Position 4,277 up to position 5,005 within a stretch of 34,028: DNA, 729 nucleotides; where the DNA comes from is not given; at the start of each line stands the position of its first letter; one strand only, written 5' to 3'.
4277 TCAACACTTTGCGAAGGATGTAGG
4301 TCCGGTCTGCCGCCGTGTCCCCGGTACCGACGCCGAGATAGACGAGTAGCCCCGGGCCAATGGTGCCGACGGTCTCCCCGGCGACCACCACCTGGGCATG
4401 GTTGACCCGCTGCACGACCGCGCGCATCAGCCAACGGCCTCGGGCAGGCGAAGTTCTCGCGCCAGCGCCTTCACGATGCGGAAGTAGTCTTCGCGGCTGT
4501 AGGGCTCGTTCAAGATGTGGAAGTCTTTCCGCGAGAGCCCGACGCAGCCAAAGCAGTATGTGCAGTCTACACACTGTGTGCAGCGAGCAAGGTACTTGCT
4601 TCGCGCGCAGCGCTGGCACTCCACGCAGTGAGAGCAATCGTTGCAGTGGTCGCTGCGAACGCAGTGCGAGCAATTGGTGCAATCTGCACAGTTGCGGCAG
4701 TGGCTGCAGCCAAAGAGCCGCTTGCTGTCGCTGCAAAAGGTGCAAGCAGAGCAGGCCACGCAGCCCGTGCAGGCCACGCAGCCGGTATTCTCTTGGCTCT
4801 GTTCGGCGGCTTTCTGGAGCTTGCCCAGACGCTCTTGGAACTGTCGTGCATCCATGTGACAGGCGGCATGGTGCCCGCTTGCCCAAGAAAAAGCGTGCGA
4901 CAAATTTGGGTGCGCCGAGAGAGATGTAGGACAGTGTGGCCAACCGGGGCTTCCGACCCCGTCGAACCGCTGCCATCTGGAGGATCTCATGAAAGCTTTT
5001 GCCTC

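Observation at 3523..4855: Three-gene coupled operon: novel (CxxC)n cysteine-array protein, D-Tyr-tRNA deacylase and a tail-anchored membrane protein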

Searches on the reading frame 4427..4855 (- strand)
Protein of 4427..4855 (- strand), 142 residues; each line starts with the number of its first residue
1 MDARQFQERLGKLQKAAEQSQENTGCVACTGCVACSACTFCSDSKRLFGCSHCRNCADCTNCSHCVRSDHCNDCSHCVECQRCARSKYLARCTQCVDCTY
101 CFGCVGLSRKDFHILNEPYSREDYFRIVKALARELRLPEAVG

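Call 3: search_protein_families(library=pfam, proteins=[window:4427-4855:-], max_evalue=1)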
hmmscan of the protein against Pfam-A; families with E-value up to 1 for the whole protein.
window:4427-4855:- (142 aa): 0 families

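Call 4: search_protein_families(library=ncbifam, proteins=[window:4427-4855:-], max_evalue=1)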
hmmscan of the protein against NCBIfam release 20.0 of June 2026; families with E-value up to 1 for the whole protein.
window:4427-4855:- (142 aa): 0 families

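Call 5: find_homologous_proteins(query=window:4427-4855:-, max_evalue=0.001)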
Query window:4427-4855:- (142 aa): 233 proteins with E <= 0.001 among 254 candidates; the best 120 are listed.
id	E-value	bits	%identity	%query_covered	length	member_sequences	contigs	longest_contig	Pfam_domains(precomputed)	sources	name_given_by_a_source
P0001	1.1e-41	160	54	97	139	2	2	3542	-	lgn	-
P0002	6.6e-41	157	56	97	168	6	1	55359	-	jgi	jgi:hypothetical protein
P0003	3.6e-40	155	55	96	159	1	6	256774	-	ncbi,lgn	-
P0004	3.9e-40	155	53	96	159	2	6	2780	-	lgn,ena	-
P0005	9.4e-40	154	55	96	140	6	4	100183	-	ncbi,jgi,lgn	ncbi:MAG TPA: hypothetical protein VGL81_01745 [Polyangiaceae bacterium]|jgi:hypothetical protein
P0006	1.6e-39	153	54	96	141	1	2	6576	-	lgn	-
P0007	2.0e-39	153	52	99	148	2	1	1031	-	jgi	-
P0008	1.6e-38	150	50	96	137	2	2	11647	-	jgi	jgi:hypothetical protein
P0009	1.8e-38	149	53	96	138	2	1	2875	-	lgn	-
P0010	4.5e-38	148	51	96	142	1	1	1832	-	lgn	-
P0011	5.4e-38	148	53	96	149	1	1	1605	-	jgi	jgi:hypothetical protein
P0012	8.2e-38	147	53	95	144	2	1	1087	-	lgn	-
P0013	2.0e-37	146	53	96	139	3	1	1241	-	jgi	jgi:hypothetical protein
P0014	2.6e-37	146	51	96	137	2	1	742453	-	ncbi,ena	-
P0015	2.7e-37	146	50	96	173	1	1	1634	-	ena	-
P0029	2.3e-36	143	51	96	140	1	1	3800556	-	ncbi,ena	-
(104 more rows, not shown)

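Call 7: find_encoding_contigs(protein=P0029, flank=6000, max_places=2)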
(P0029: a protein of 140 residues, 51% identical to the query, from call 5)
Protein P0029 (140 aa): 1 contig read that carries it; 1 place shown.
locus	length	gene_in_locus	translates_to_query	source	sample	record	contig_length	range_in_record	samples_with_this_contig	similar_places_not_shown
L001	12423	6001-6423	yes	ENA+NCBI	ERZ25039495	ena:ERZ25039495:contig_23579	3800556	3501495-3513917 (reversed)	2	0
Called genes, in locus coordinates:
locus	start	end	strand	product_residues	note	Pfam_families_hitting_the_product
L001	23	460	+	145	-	-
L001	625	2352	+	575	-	PF13623:SurA_N_2, PF13624:SurA_N_3, PF13145:Rotamase_2 (weak), PF13616:Rotamase_3, PF00639:Rotamase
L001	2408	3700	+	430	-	PF00675:Peptidase_M16, PF05193:Peptidase_M16_C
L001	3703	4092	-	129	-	PF13560:HTH_31, PF01381:HTH_3, PF13443:HTH_26 (weak)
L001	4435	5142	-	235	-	-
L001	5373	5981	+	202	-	-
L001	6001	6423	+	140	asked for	-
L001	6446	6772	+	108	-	-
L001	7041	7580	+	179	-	PF00691:OmpA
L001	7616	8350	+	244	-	PF01618:MotA_ExbB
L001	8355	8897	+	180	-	PF02472:ExbD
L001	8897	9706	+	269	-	-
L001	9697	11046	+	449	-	PF04052:TolB_N (weak), PF26549:Tricorn_N, PF07676:PD40 (weak)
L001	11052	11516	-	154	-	-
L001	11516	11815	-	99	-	PF20605:Antitox_RHH (weak)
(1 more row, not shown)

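Call 8: find_encoding_contigs(protein=P0014, flank=6000, max_places=2)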
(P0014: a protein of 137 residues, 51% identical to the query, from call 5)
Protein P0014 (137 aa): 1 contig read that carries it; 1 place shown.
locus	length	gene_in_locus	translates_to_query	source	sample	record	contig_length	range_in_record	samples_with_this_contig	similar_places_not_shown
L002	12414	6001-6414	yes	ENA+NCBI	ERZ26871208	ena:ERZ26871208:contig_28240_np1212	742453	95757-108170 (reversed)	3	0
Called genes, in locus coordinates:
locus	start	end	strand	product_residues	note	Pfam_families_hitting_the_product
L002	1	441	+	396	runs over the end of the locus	PF00581:Rhodanese, PF00899:ThiF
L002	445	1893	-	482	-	PF05951:Peptidase_M15_2, PF08291:Peptidase_M15_3 (weak)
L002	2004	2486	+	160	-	-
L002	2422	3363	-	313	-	PF08478:POTRA_1 (faint), PF08479:POTRA_2 (faint), PF07244:POTRA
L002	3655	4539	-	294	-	PF00561:Abhydrolase_1, PF12146:Hydrolase_4, PF12697:Abhydrolase_6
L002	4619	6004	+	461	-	PF03007:WS_DGAT_cat, PF06974:WS_DGAT_C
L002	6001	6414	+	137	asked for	-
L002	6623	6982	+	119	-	-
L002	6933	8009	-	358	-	PF04166:PdxA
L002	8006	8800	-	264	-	PF00486:Trans_reg_C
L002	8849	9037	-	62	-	-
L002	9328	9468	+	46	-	-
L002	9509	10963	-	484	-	PF01523:PmbA_TldD_1st, PF19290:PmbA_TldD_2nd, PF19289:PmbA_TldD_3rd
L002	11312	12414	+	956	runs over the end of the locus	PF00515:TPR_1 (faint), PF07719:TPR_2 (faint), PF12895:ANAPC3 (faint), PF13174:TPR_6 (faint), PF13181:TPR_8 (faint), PF13414:TPR_11 (weak), PF13424:TPR_12 (faint), PF14559:TPR_19 (weak), +9 more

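Call 14: find_related_loci(query=A1, collection=genome_contigs, flank=5000)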
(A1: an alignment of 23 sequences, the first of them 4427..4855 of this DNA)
Query A1 (142 aa) in genome_contigs; peptide patterns used: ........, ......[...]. (x = any residue, [..] = any of these).
599 stretches matched a pattern (row limit reached: there are more); 568 encode a relative of the query (tblastn E <= 1e-3); the best 80 are kept; 80 distinct loci.
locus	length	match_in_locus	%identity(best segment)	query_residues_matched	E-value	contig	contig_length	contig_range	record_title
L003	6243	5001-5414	53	1-138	2e-45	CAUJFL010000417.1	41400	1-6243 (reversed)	MAG: Myxococcota bacterium isolate KLAP97 genome assembly, contig: KLAP97_1014513, whole genome shotgun sequence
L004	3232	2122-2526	52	1-135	2e-45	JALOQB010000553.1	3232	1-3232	MAG: Polyangiaceae bacterium isolate Prado144 scaffold_138034, whole genome shotgun sequence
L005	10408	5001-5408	55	1-136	2e-45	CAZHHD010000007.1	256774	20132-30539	MAG TPA_asm: uncultured Polyangiaceae bacterium isolate binchicken_co284_183 genome assembly, contig: NODE_73_length_256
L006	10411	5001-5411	55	1-137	2e-44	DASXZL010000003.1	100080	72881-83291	MAG TPA_asm: Polyangiaceae bacterium isolate SMAG_U4850 k141_397119, whole genome shotgun sequence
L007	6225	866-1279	53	1-138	2e-43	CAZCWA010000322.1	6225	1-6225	MAG TPA_asm: uncultured Myxococcaceae bacterium isolate SRP220891_co3_132 genome assembly, contig: NODE_24237_length_622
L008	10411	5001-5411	52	1-137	2e-43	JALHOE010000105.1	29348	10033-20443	MAG: Deltaproteobacteria bacterium isolate bin.11 c_000000006964, whole genome shotgun sequence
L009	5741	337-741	53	1-135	2e-43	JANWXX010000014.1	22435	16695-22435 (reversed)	MAG: Polyangiaceae bacterium isolate SKYG56 NODE_14_length_22435_cov_3.752438, whole genome shotgun sequence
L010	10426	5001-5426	49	1-142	4e-43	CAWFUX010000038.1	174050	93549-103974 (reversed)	MAG: uncultured delta proteobacterium isolate MFD09286.bin.2.92 genome assembly, contig: contig_50514, whole genome shot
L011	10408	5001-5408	54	1-138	9e-43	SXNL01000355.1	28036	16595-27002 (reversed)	MAG: Myxococcales bacterium isolate F1-120-MAGs195 F1-120__c784073, whole genome shotgun sequence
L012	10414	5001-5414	54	1-138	2e-47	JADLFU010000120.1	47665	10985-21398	MAG: Polyangiaceae bacterium isolate SJ398 c_000000565546, whole genome shotgun sequence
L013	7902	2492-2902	52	1-137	5e-43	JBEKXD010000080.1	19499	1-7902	MAG: Polyangiaceae bacterium isolate SPRUCE 643 SPRUCE_643_80, whole genome shotgun sequence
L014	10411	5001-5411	54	1-137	6e-43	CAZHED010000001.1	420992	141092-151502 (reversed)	MAG TPA_asm: uncultured Polyangiaceae bacterium isolate binchicken_co54_265 genome assembly, contig: NODE_2_length_42099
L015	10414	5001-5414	54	1-138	5e-43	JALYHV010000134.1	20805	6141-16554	MAG: Myxococcota bacterium isolate HIE bin8 SD1475-77_k127_1187353, whole genome shotgun sequence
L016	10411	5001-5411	46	1-137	2e-42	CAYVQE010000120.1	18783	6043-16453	MAG TPA_asm: uncultured Myxococcales bacterium isolate SRP141376_co4_87 genome assembly, contig: NODE_5109_length_18783_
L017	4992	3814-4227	52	1-138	3e-42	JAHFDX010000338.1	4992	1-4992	MAG: Myxococcales bacterium isolate nzgw255 NODE_15524_length_4993_cov_2.741379, whole genome shotgun sequence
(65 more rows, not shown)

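Call 20: search_solved_structures(query=A2, max_evalue=10, show_alignments=2)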
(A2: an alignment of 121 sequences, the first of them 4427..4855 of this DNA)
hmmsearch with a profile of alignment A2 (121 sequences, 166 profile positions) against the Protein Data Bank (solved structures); distinct sequences matched with E-value up to 10: 2.
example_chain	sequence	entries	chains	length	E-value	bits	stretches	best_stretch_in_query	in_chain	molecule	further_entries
1ezg_A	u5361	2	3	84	0.00031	23.7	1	51-127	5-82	THERMAL HYSTERESIS PROTEIN ISOFORM YL-1 | Thermal hysteresis protein isoform YL-1 (2-14)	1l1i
2jmv_A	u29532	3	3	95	5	10.1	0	51-111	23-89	Scytovirin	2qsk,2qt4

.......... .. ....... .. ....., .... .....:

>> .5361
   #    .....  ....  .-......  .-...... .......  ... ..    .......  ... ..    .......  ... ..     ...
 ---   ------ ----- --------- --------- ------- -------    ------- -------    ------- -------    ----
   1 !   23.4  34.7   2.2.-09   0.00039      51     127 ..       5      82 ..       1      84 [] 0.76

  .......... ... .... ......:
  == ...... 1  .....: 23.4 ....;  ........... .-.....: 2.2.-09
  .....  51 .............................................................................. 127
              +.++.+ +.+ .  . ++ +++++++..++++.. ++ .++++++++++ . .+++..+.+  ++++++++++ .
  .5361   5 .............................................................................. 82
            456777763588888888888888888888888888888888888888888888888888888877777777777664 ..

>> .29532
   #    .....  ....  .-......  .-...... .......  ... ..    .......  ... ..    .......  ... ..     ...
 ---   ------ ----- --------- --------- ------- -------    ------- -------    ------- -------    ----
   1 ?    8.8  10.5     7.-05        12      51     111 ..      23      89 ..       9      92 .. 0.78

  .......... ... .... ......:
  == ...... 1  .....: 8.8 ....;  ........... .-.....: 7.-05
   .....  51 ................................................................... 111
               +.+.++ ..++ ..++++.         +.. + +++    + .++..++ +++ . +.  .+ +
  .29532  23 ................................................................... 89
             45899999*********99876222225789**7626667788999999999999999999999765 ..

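Call 24: predict_structure(alignment_id=A2)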
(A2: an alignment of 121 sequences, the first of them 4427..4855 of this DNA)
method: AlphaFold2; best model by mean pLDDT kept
length: 142 residues; sequences in the alignment: 121
mean_pLDDT: 80.3   pTM: 0.61
mean pLDDT of the five models: 80.3, 78.6, 74.6, 74.4, 70.3
residues with pLDDT >= 90: 65; 70-90: 37; 50-70: 31; < 50: 9
segments of 3 or more residues with pLDDT < 50: 140-142
pLDDT, mean of each block of 10 residues (from residue 1): 79 70 79 92 96 97 97 96 93 88 68 56 70 52 44
secondary structure, 60 per line:
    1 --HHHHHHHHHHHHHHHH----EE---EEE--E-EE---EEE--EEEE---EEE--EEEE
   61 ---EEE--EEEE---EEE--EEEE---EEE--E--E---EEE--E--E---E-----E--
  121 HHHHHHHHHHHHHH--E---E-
elements in order: H3-18 E28-30 E40-42 E45-48 E52-54 E57-60 E64-66 E69-72 E76-78 E81-84 E88-90 E100-102 H121-134

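Call 27: fold_search(model_id=the predicted structure, library=pdb)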
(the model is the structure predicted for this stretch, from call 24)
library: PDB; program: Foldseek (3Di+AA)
matches with E <= 10: 131; with E <= 0.001: 0
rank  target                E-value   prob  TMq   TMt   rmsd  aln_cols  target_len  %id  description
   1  9fyq_A                2.0e-02  0.16  0.18  0.07  20.7       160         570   12  Cryo-EM structure of native SV2A in complex with TeNT-Hc, gangliosides and Pro-Macrobody 5 (released 2025-05-21)
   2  9fyr_A                2.5e-02  0.14  0.16  0.06  20.8       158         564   12  Cryo-EM structure of native SV2A in complex with TeNT-Hc, Pro-Macrobody 5 and Levetiracetam (released 2025-05-21)
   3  7chu_A                3.3e-02  0.25  0.20  0.08  10.5       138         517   10  Geobacillus virus E2 - ORF18 (released 2021-04-14)
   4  6fm2_B                4.7e-02  0.12  0.15  0.14  11.9       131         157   12  CARP domain of mouse cyclase-associated protein 1 (CAP1) bound to ADP-actin (released 2018-05-16)
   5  2bx6                  9.6e-02  0.16  0.21  0.12  11.5       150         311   11  Crystal Structure of the human Retinitis Pigmentosa protein 2 (RP2) (released 2006-01-18)
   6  5cya_A                1.1e-01  0.14  0.20  0.19  13.4       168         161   10  Crystal structure of Arl2 GTPase-activating protein tubulin cofactor C (TBCC) (released 2015-08-12)
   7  4ru4_A                1.2e-01  0.14  0.19  0.08   8.8       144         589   11  Crystal structure of the tailspike protein gp49 from Pseudomonas phage LKA1 (released 2015-11-18)
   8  9beu_A                1.3e-01  0.05  0.11  0.05  11.0        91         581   11  Structure of GH110B in complex with a lambda-carrageenan oligosaccharide (released 2025-08-27)
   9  1ezg_A                1.6e-01  0.28  0.24  0.35   6.2        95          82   24  CRYSTAL STRUCTURE OF ANTIFREEZE PROTEIN FROM THE BEETLE, TENEBRIO MOLITOR (released 2000-08-09)
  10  4ozz                  1.7e-01  0.09  0.17  0.08  11.1       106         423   10  Crystal Structure of the periplasmic alginate epimerase AlgG T265N T268M double mutant (released 2015-03-04)
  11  5cya_B                1.7e-01  0.07  0.15  0.14  11.6       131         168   13  Crystal structure of Arl2 GTPase-activating protein tubulin cofactor C (TBCC) (released 2015-08-12)
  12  9beu_B                1.8e-01  0.07  0.12  0.05  10.9        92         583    6  Structure of GH110B in complex with a lambda-carrageenan oligosaccharide (released 2025-08-27)
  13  7jwf_A                1.8e-01  0.07  0.13  0.05  10.7        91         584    6  Crystal structure of PdGH110B D344N in complex with alpha-(1,3)-galactobiose (released 2020-11-04)
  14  5w6p_A                1.9e-01  0.06  0.15  0.05  11.9       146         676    8  Crystal structure of Bacteriophage CBA120 tailspike protein 2 enzymatically active domain (TSP2dN, orf211) (released 2018-10-24)
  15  7osf_A                2.2e-01  0.07  0.14  0.07  11.4       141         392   10  ABC Transporter complex NosDFYL, R-domain 1 (released 2022-06-22)
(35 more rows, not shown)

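Call 37: search_protein_representatives(alignment_id=A2)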
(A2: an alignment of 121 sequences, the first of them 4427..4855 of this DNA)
Query: 121 sequences, 166 profile positions. Proteins with E-value up to 0.001 (for the whole library): 2971; up to 1e-10: 864; up to 1e-30: 78. The best 150 are listed.
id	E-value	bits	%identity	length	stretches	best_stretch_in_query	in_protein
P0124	3.8e-58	212.2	-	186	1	24-164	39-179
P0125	4.6e-57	208.6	-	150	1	21-164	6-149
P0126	1.3e-56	207.1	-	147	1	24-164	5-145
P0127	2.1e-56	206.5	-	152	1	18-161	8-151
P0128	2.7e-56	206.1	-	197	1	11-163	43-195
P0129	5.5e-55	201.9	-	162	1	20-163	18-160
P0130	6.5e-55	201.7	-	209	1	20-163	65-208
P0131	3.6e-53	196.0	-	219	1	22-162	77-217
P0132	3.8e-52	192.6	-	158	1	12-163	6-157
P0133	5.9e-52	192.0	-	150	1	21-164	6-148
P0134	3.0e-51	189.7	-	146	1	23-162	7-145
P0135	3.0e-51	189.7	-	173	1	26-163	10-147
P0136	6.0e-49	182.2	-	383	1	22-162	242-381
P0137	1.0e-48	181.5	-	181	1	24-158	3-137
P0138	4.8e-48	179.3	-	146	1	24-158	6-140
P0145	3.7e-44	166.7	-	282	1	16-163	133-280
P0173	4.4e-36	140.4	-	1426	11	32-121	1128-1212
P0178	6.9e-34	133.3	-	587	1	25-163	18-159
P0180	2.8e-33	131.3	-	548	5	15-130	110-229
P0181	3.1e-33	131.1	-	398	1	33-163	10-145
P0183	8.1e-33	129.8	-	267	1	23-164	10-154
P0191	5.2e-32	127.2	-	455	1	44-163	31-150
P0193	7.4e-32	126.6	-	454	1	42-164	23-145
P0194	7.5e-32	126.6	-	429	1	18-162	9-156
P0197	4.5e-31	124.1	-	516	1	44-160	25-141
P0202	1.3e-30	122.6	-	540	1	44-161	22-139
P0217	2.9e-29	118.2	-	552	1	33-160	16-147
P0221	5.0e-29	117.5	-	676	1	24-158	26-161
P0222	5.1e-29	117.4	-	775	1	45-162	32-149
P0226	1.1e-28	116.3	-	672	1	45-162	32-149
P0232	1.9e-28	115.6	-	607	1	50-161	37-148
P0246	1.5e-27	112.6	-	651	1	30-158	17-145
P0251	3.3e-27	111.5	-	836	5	37-123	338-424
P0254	4.4e-27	111.1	-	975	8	23-118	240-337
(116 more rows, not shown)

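Call 40: search_protein_families(library=pfam, proteins=[P0178, P0191, P0193, P0194, P0197, P0202, P0217, P0221, P0222, P0226], max_evalue=0.01)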
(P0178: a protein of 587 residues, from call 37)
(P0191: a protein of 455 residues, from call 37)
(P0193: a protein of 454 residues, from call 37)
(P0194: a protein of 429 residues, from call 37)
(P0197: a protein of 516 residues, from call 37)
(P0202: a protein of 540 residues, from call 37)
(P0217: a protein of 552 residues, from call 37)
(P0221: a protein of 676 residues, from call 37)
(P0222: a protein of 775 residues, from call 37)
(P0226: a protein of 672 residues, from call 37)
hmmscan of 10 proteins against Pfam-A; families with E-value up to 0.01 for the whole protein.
P0178 (587 aa): 0 families

P0191 (455 aa): 0 families

P0193 (454 aa): 0 families

P0194 (429 aa): 0 families

P0197 (516 aa): 0 families

P0202 (540 aa): 0 families

P0217 (552 aa): 0 families

P0221 (676 aa): 0 families

P0222 (775 aa): 0 families

P0226 (672 aa): 0 families

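Call 41: search_protein_families(library=pfam, proteins=[P0173, P0180, P0251, P0254, P0136, P0145, P0181, P0183, P0232, P0246], max_evalue=0.01)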
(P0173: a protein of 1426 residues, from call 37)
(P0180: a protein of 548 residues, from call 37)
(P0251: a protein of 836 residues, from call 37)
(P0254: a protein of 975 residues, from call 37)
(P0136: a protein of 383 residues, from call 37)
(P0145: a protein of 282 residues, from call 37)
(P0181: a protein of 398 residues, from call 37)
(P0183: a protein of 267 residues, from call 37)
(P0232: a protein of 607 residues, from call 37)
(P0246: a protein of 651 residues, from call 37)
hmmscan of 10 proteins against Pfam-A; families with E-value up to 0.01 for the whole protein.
P0173 (1426 aa): 2 families
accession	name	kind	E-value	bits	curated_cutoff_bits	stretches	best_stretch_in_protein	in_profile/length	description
PF05345.18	He_PIG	-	0.0056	17.5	24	1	188-247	15-76/96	Putative Ig domain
PF15672.10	Mucin15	-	0.0071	16.3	27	1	1065-1108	181-223/315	Cell-membrane associated Mucin15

P0180 (548 aa): 1 family
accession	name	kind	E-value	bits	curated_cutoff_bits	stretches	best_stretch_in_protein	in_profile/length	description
PF14327.11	CSTF2_hinge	-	0.0013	19.5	27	0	102-130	41-69/81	Hinge domain of cleavage stimulation factor subunit 2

P0251 (836 aa): 1 family
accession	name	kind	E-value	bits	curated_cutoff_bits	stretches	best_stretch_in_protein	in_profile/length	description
PF23780.1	S-AdoMet_lyase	-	4.7e-11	43.2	28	1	100-219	9-126/133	S-Adenosylmethionine lyase family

P0254 (975 aa): 0 families

P0136 (383 aa): 0 families

P0145 (282 aa): 0 families

P0181 (398 aa): 0 families

P0183 (267 aa): 0 families

P0232 (607 aa): 0 families

P0246 (651 aa): 0 families
